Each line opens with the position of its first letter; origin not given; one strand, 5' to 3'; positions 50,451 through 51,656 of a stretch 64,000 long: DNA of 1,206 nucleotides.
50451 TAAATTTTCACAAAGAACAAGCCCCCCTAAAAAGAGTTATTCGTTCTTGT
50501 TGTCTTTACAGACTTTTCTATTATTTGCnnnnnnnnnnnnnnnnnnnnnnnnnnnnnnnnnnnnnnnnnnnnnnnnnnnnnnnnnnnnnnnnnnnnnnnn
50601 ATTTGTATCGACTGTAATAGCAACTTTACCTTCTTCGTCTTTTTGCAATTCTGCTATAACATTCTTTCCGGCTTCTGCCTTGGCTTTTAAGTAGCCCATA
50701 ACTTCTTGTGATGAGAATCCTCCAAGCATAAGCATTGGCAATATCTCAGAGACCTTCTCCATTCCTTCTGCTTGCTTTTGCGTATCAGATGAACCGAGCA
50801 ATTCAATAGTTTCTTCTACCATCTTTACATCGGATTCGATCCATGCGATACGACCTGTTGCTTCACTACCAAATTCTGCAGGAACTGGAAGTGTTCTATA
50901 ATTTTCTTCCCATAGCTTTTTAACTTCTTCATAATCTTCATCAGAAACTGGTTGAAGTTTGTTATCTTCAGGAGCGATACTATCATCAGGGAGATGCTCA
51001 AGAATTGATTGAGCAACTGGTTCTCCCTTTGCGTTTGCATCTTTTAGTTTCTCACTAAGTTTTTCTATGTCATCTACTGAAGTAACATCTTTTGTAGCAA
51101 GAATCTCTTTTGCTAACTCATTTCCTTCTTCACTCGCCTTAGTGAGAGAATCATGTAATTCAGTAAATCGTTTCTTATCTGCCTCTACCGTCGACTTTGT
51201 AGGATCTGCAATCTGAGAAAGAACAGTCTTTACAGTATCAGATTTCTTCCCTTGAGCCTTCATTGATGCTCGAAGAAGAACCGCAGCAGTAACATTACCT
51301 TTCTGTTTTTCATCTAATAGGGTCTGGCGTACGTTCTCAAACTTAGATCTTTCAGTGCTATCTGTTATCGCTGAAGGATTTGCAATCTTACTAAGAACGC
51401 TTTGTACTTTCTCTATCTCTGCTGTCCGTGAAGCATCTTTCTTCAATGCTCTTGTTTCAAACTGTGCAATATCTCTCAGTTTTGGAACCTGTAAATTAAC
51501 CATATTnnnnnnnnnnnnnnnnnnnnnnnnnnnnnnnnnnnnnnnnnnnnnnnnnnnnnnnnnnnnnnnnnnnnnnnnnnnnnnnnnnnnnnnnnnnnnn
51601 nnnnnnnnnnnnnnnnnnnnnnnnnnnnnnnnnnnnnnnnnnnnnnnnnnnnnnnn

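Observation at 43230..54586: Hsp70 heat-shock operon runs directly into a pilin-like / VirB6-like / double-Hsp100 gene module: candidate undescribed membrane machine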

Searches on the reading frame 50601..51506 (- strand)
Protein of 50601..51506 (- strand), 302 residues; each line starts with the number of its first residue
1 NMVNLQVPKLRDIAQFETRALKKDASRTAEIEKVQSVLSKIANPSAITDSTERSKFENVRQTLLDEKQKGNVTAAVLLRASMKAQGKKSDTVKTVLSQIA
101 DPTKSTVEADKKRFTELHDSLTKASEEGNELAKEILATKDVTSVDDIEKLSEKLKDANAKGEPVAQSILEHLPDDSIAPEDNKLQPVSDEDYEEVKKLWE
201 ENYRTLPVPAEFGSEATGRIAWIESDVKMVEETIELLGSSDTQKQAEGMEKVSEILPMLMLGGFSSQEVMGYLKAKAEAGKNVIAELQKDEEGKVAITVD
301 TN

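Call 63: predict_structure(alignment_id=A4)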
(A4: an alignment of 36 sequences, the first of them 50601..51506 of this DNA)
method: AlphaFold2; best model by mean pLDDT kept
length: 302 residues; sequences in the alignment: 36
mean_pLDDT: 85.9   pTM: 0.72
mean pLDDT of the five models: 85.9, 84.6, 83.2, 82.7, 82.2
residues with pLDDT >= 90: 138; 70-90: 133; 50-70: 27; < 50: 4
segments of 3 or more residues with pLDDT < 50: 1-3
pLDDT, mean of each block of 10 residues (from residue 1): 65 83 73 88 94 95 88 82 76 88 89 93 95 91 84 90 87 65 80 95 92 83 96 95 86 86 88 97 95 66 50
secondary structure, 60 per line:
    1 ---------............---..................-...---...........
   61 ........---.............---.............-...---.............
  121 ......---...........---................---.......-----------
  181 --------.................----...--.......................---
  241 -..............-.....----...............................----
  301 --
elements in order: H10-21 H25-42 H50-68 H72-84 H88-100 H108-126 H130-140 H144-159 H163-169 H189-205 H215-237 H242-255 H257-261 H266-296

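Call 69: search_protein_representatives(protein=window:50601-51506:-)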
Query: 302 residues. Proteins with E-value up to 0.001 (for the whole library): 332; up to 1e-10: 249; up to 1e-30: 131. The best 150 are listed.
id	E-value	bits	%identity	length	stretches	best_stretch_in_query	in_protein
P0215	7.2e-295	989.6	36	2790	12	3-301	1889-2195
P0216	2.9e-250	843.4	39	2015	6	2-299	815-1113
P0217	1.1e-249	841.5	41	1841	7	2-297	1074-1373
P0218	1.1e-196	667.8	41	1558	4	2-297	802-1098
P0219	1.3e-178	608.6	35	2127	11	63-293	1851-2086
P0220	8.9e-172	586.2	36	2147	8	63-291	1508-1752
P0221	9.8e-169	576.2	42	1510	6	2-292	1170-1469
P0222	4.4e-162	554.4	42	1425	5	92-298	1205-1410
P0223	9.1e-155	530.4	44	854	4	2-297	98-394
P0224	4.4e-138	475.7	39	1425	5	1-299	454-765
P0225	3.7e-135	466.1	42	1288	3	2-298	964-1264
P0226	7.7e-134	461.8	47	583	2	2-299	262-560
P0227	1.1e-129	448.3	37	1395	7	84-298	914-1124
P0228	2.6e-128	443.7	42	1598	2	2-297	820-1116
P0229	6.8e-126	435.8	33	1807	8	117-293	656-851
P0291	2.6e-45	171.7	31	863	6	115-296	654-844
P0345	1.4e-30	123.4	34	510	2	186-297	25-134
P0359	8.5e-28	114.3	36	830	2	179-295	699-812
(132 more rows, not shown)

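Call 71: search_protein_families(library=pfam, proteins=[P0359, P0215, P0223, P0291, P0345], max_evalue=0.001)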
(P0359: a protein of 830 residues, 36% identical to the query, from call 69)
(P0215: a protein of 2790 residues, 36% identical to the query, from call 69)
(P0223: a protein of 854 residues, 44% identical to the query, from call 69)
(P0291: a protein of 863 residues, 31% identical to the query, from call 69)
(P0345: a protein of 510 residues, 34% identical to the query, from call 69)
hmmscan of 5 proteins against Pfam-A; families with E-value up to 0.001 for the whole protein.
P0359 (830 aa): 16 families
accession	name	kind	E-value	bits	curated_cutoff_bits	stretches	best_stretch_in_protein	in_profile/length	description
PF07724.20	AAA_2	-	4.4e-58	196.4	27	1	327-500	1-164/166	AAA domain (Cdc48 subfamily)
PF17871.7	AAA_lid_9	-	1.1e-22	80.4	22.8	1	191-258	3-70/104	AAA lid domain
PF10431.15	ClpB_D2-small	-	4e-18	65.7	21.9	1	508-586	1-79/81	C-terminal, D2-small domain, of ClpB protein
PF00004.35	AAA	-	1.3e-15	58.5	21.2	2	53-163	2-110/131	ATPase family associated with various cellular activities (AAA)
PF07728.20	AAA_5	-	4e-13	50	22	1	332-449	2-121/139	AAA domain (dynein-related subfamily)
PF13191.12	AAA_16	-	5.5e-11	43.7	32.6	1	30-77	2-52/167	AAA ATPase domain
PF13401.12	AAA_22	-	3.9e-09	37.3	27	1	48-159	4-120/130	AAA domain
PF12775.13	AAA_7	-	3.2e-08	33.8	25.8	0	47-154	31-134/181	P-loop containing dynein motor region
PF00158.32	Sigma54_activat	-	5.2e-08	33.2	20.2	1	330-460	23-154/168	Sigma-54 interaction domain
PF23569.1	NBD_SMAX1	-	5.2e-07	30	27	1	32-130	14-116/212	SMAX1 nucleotide binding domain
PF25201.1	nSTAND6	-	7.4e-06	26.5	27.7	0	31-74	2-43/148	Novel STAND NTPase 6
PF05729.18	NACHT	-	1.4e-05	25.4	26.7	0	53-81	4-32/167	NACHT domain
PF05621.17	TniB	-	1.9e-05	24.6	22.4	0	438-474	33-69/189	Bacterial TniB protein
PF01637.24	ATPase_2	-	0.00013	22.2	33.2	0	32-73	3-44/225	ATPase domain predominantly from Archaea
PF20720.3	nSTAND3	-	0.00054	20.1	27.2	0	37-77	7-45/155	Novel STAND NTPase 3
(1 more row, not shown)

P0215 (2790 aa): 1 family
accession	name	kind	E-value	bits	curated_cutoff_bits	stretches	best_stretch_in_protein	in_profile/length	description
PF04610.19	TrbL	-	0.00019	21.7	25.9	1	128-299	6-184/215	TrbL/VirB6 plasmid conjugal transfer protein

P0223 (854 aa): 0 families

P0291 (863 aa): 0 families

P0345 (510 aa): 0 families
